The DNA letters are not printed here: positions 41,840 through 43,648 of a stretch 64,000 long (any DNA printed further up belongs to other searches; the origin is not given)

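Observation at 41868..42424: RNA m5C-methyltransferase gene whose conserved N-terminal domain has no ATG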

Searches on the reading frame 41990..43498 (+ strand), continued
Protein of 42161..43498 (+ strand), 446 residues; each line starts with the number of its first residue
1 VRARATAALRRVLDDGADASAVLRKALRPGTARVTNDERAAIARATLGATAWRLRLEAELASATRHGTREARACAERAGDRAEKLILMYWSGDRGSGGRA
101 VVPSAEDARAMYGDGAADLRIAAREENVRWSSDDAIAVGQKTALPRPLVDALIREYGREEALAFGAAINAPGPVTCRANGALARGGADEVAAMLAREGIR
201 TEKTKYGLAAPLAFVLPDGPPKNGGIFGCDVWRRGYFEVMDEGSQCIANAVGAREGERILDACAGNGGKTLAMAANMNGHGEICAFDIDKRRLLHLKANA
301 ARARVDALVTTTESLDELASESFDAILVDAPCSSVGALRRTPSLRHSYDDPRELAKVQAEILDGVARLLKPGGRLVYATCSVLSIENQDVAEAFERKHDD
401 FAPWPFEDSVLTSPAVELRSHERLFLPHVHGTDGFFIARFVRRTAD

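Call 39: search_solved_structures(query=A2, max_evalue=0.00001, show_alignments=1)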
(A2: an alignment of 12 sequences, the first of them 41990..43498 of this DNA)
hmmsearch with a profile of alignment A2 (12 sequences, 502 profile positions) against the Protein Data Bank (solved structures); distinct sequences matched with E-value up to 0.00001: 26.
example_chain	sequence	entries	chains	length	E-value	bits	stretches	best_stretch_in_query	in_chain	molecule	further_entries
2yxl_A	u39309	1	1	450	8.9e-44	153.2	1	214-495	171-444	450aa long hypothetical fmu protein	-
1ixk_A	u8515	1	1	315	1.9e-38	135.6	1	214-499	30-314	Methyltransferase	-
1sqf_A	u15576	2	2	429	2.7e-36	128.5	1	214-457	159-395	SUN protein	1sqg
3m6u_A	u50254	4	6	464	9.6e-35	123.4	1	289-499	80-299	rRNA methylase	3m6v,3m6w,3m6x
8fkt_SY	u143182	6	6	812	1.7e-33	119.3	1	214-499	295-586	Probable 28S rRNA (cytosine(4447)-C(5))-methyltransferase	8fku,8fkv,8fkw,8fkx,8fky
2frx_A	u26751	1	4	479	4.2e-33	118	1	287-500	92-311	Hypothetical protein yebU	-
8i9r_CP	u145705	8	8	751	2.5e-32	115.4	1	196-499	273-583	RNA methyltransferase nop2-like protein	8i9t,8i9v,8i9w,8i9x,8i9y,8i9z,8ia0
6elz_q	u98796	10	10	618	8.7e-29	103.8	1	203-499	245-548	25S rRNA (cytosine(2870)-C(5))-methyltransferase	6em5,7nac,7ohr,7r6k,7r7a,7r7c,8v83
8esq_q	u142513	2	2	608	1.1e-28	103.4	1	203-499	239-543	25S rRNA (cytosine-C(5))-methyltransferase nop2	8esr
3m4x_A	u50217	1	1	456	4e-28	101.6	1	281-496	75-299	NOL1/NOP2/sun family protein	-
5zvd_B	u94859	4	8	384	9.8e-26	93.7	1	285-499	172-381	389aa long hypothetical nucleolar protein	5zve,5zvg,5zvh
3a4t_A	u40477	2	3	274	9.4e-24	87.2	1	245-457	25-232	Putative methyltransferase MJ0026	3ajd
9imb_B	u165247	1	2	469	4.6e-22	81.6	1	296-446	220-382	tRNA (cytosine(72)-C(5))-methyltransferase NSUN6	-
5wwq_A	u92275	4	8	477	4.8e-22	81.6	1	296-446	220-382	Putative methyltransferase NSUN6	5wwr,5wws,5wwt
2b9e_A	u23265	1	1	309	4.4e-18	68.5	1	276-454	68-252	NOL1/NOP2/Sun domain family, member 5 isoform 2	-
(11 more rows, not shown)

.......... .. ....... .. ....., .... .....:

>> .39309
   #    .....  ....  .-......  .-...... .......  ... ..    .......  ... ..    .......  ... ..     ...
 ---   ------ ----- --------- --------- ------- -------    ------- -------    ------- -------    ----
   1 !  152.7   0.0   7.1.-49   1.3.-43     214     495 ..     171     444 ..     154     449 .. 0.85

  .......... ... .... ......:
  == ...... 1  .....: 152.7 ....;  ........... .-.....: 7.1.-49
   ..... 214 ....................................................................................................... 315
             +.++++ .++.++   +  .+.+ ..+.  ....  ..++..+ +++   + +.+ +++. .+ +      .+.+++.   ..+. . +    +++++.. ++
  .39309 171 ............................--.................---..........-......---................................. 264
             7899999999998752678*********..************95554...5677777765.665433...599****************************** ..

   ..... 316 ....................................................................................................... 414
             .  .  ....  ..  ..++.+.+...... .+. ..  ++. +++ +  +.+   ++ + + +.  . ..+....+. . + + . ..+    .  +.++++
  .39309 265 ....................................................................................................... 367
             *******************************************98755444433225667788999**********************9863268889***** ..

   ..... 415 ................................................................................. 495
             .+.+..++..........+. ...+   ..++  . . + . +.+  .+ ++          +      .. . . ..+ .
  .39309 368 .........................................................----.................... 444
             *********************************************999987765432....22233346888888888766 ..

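Call 42: search_solved_structures(query=L001:3379-4788:-, max_evalue=1)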
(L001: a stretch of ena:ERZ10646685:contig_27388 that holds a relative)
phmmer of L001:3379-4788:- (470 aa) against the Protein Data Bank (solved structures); distinct sequences matched with E-value up to 1: 6.
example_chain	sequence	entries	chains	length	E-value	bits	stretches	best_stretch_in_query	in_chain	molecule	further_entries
8tul_A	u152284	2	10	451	1.7e-05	27.6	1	203-379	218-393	Magnesium transporter MRS2 homolog, mitochondrial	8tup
8ip3_A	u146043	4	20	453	1.7e-05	27.6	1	203-379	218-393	Magnesium transporter MRS2 homolog, mitochondrial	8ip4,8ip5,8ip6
8ts1_A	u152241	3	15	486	2.3e-05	27.2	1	204-379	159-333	Magnesium transporter MRS2 homolog, mitochondrial, Soluble cytochrome b562 fusion protein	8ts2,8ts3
8q8p_A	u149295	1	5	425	0.0064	19.1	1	231-387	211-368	Magnesium channel Mrs2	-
8q8q_A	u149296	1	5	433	0.0067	19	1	231-387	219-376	Magnesium channel Mrs2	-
4omt_A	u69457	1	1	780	0.96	11.9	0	373-432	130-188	6-phosphofructokinase, muscle type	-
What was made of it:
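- Closest known: Eukaryotic Mrs2 / CorA-type mitochondrial Mg2+ channels. Same: The neighbour has the GMN signature between two C-terminal transmembrane helices and matches human MRS2 over residues 203-379 (E=1.7e-5; call 42).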

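Call 43: search_protein_families(library=pfam, proteins=[L001:3379-4788:-, L001:4809-6299:+], max_evalue=5)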
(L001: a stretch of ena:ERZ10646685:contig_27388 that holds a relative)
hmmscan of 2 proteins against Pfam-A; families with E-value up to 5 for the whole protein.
L001:3379-4788:- (470 aa): 3 families
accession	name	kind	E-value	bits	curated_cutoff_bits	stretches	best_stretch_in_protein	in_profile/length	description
PF13833.12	EF-hand_8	-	0.0084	16.3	28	1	420-458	4-39/54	EF-hand domain pair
PF00036.39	EF-hand_1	-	0.029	14.3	25.4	1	446-467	2-23/29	EF hand domain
PF13405.12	EF-hand_6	-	0.058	13.6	25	1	449-468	5-24/30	EF-hand domain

L001:4809-6299:+ (497 aa): 18 families
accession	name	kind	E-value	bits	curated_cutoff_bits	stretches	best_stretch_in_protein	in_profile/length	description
PF01189.24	Methyltr_RsmB-F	-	1.3e-41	143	27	1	304-491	6-198/199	16S rRNA methyltransferase RsmB/F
PF13847.12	Methyltransf_31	-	4e-12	46.5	27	1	305-435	2-116/145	Methyltransferase domain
PF13649.12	Methyltransf_25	-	3.9e-08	34.3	27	1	310-379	1-70/97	Methyltransferase domain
PF05175.20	MTS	-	1.1e-07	32.1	23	1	290-383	15-108/170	Methyltransferase small domain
PF01209.24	Ubie_methyltran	-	1.5e-06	28.2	20.1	1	297-379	38-122/233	ubiE/COQ5 methyltransferase family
PF08241.18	Methyltransf_11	-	2.1e-06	28.7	21.2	1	311-379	1-66/95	Methyltransferase domain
PF08242.18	Methyltransf_12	-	1.2e-05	26.4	30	1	317-426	6-98/98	Methyltransferase domain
PF22458.1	RsmF-B_ferredox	-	0.00024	21.6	27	1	196-257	2-60/74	Methyltr_RsmF/B-like, ferredoxin-like domain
PF06325.19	PrmA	-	0.00035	20.6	22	1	305-378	160-231/296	Ribosomal protein L11 methyltransferase (PrmA)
PF01728.25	FtsJ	-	0.00062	20.2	24.1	1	304-432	19-141/181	FtsJ-like methyltransferase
PF13489.12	Methyltransf_23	-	0.0014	18.8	27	1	304-443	20-127/164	Methyltransferase domain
PF09445.16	Methyltransf_15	-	0.0051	16.9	22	1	308-362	2-53/165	RNA cap guanine-N2 methyltransferase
PF03602.21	Cons_hypoth95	-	0.0099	16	24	1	305-387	40-127/182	Conserved hypothetical protein 95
PF13578.12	Methyltransf_24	-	0.014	16.7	26.3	1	316-391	8-86/105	Methyltransferase domain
PF01170.24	UPF0020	-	0.016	15.4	22.3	1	327-430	72-166/197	RMKL-like, methyltransferase domain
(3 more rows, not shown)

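Call 45: find_encoding_contigs(protein=P0004, flank=4000, max_places=2)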
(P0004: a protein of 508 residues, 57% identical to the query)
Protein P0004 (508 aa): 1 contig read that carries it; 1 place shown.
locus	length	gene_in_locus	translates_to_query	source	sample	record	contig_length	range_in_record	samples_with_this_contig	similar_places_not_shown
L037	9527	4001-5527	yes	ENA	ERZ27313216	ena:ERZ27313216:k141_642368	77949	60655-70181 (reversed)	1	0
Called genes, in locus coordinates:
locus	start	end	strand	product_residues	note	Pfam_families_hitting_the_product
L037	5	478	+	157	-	PF02152:FolB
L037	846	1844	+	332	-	PF00153:Mito_carr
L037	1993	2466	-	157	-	-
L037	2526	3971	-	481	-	-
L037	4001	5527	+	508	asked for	PF05175:MTS (weak), PF01189:Methyltr_RsmB-F, PF13847:Methyltransf_31 (weak)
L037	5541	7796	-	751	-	PF07393:Sec10_HB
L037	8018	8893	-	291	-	PF00596:Aldolase_II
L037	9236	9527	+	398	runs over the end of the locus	PF10294:Methyltransf_16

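Call 46: find_encoding_contigs(protein=P0010, flank=4000, max_places=2)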
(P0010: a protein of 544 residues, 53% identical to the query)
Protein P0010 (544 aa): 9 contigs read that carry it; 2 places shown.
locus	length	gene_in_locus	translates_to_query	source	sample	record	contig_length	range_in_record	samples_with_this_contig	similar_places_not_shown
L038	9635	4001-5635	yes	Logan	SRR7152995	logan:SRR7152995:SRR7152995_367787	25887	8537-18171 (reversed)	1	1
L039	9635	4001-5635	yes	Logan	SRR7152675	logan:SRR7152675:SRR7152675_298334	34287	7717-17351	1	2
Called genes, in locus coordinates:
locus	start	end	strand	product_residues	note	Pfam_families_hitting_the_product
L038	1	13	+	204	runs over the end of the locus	-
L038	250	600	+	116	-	PF02152:FolB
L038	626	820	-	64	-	-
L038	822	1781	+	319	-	PF00153:Mito_carr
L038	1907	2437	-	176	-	-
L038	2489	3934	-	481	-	-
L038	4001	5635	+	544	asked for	PF01189:Methyltr_RsmB-F, PF13649:Methyltransf_25 (faint), PF13847:Methyltransf_31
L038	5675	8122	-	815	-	PF07393:Sec10_HB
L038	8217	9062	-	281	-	PF00596:Aldolase_II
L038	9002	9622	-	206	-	-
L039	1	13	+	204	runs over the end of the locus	-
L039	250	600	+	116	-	PF02152:FolB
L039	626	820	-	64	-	-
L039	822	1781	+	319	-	PF00153:Mito_carr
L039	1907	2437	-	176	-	-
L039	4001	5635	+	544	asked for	PF01189:Methyltr_RsmB-F, PF13649:Methyltransf_25 (faint), PF13847:Methyltransf_31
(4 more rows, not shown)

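Call 47: predict_structure(alignment_id=A3)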
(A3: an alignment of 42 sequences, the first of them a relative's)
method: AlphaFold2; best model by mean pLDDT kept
length: 497 residues; sequences in the alignment: 42
mean_pLDDT: 87.3   pTM: 0.86
mean pLDDT of the five models: 87.3, 86.7, 86.6, 86.1, 85.8
residues with pLDDT >= 90: 354; 70-90: 73; 50-70: 24; < 50: 46
segments of 3 or more residues with pLDDT < 50: 1-42, 146-149
pLDDT, mean of each block of 10 residues (from residue 1): 43 40 48 46 74 95 93 89 83 92 95 97 96 97 66 88 95 95 96 93 95 92 87 95 92 82 86 75 95 94 98 95 97 96 95 98 97 98 62 77 93 97 98 95 98 95 91 94 91 90
secondary structure, 60 per line:
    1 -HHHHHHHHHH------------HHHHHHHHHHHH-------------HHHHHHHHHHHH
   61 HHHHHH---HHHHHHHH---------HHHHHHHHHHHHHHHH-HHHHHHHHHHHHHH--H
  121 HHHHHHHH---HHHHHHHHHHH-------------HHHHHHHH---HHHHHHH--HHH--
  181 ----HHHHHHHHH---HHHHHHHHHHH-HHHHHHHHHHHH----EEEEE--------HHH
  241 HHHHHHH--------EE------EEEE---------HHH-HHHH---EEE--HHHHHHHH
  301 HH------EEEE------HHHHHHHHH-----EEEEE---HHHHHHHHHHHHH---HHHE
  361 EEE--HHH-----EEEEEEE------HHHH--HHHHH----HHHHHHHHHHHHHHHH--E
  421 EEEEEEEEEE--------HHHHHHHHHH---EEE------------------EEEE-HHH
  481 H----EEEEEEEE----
elements in order: H2-11 H24-35 H49-66 H70-77 H87-102 H104-117 H120-128 H132-142 H156-163 H167-173 H185-193 H197-207 H209-220 E225-229 H238-247 E264-267 H281-284 E288-290 H293-302 E309-312 H319-327 E333-337 H341-353 E360-363 E374-380 H387-390 H393-397 H402-417 E420-430 H439-448 E452-454 E473-476 H478-481 E486-493
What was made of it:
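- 42152..42433 (+): N-terminal six-helix (NusB-like) domain of the methyltransferase, residues 49-142 in full-length numbering. The annotated start lies in its last helix. AlphaFold2 model: helices 49-66, 70-77, 87-102, 104-117, 120-128 and 132-142, pLDDT about 83-97 (call 47).
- Checked: These codons lie inside a confidently modelled helical domain, pLDDT about 90 (call 47).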

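Call 49: fold_search(model_id=the predicted structure, library=pdb)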
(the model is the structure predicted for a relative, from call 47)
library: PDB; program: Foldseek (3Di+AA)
matches with E <= 10: 1901; with E <= 0.001: 724
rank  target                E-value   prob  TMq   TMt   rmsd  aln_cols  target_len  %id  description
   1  1sqf                  3.3e-22  1.00  0.66  0.76   5.9       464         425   24  The crystal structure of E. coli Fmu binary complex with S-Adenosylmethionine at 2.1 A resolution (released 2004-05-18)
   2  2yxl                  4.7e-22  1.00  0.64  0.71   6.7       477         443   21  Crystal Structure of PH0851 (released 2008-04-29)
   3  1sqg                  1.5e-21  1.00  0.63  0.73   6.4       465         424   24  The crystal structure of the E. coli Fmu apoenzyme at 1.65 A resolution (released 2004-05-18)
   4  8fkt_SY               5.4e-19  1.00  0.56  0.72   9.9       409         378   23  Human nucleolar pre-60S ribosomal subunit (State C1) (released 2023-07-12)
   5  8v87_q                6.3e-19  1.00  0.54  0.72   4.1       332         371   23  60S ribosome biogenesis intermediate (Dbp10 post-catalytic structure - Overall map) (released 2024-05-01)
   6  8i9w_CP               1.0e-18  1.00  0.55  0.75   3.2       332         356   26  Cryo-EM structure of a Chaetomium thermophilum pre-60S ribosomal subunit - Dbp10-3 (released 2023-05-17)
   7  8esq_q                1.8e-18  1.00  0.54  0.78   4.5       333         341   23  Ytm1 associated nascent 60S ribosome State 2 (released 2022-11-30)
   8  1ixk                  3.6e-18  1.00  0.53  0.84   3.4       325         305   27  Crystal Structure Analysis of Methyltransferase Homolog Protein from Pyrococcus Horikoshii (released 2003-09-09)
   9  8i9r_CP               1.6e-17  1.00  0.54  0.81   3.9       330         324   26  Cryo-EM structure of a Chaetomium thermophilum pre-60S ribosomal subunit - State 5S RNP (released 2023-05-17)
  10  7nac_q                2.4e-17  1.00  0.55  0.75   9.3       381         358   20  State E2 nucleolar 60S ribosomal biogenesis intermediate - Composite model (released 2022-11-09)
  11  3m4x                  1.1e-16  1.00  0.52  0.58   3.0       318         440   24  Structure of a ribosomal methyltransferase (released 2010-04-14)
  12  5zvd_A                3.2e-16  1.00  0.53  0.68   4.3       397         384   21  The crystal structure of NSun6 from Pyrococcus horikoshii (released 2018-12-12)
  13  5wwr_B                5.1e-16  1.00  0.46  0.50   7.3       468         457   18  Crystal structure of human NSun6/tRNA/SFG (released 2017-06-28)
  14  6elz_q                5.9e-16  1.00  0.54  0.82   3.2       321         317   23  State E (TAP-Flag-Ytm1 E80A) - Visualizing the assembly pathway of nucleolar pre-60S ribosomes (released 2017-12-27)
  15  2frx_B                6.9e-16  1.00  0.50  0.54   3.1       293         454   25  Crystal structure of YebU, a m5C RNA methyltransferase from E.coli (released 2006-08-29)
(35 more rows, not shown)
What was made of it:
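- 42152..42433 (+): Full-length Foldseek matches to 1sqf and 2yxl, 464-477 aligned columns (call 49).
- Closest known: Bacterial RsmB/Fmu. Same: These are the best full-length structural matches (TM 0.71-0.76 normalised to target; call 49).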
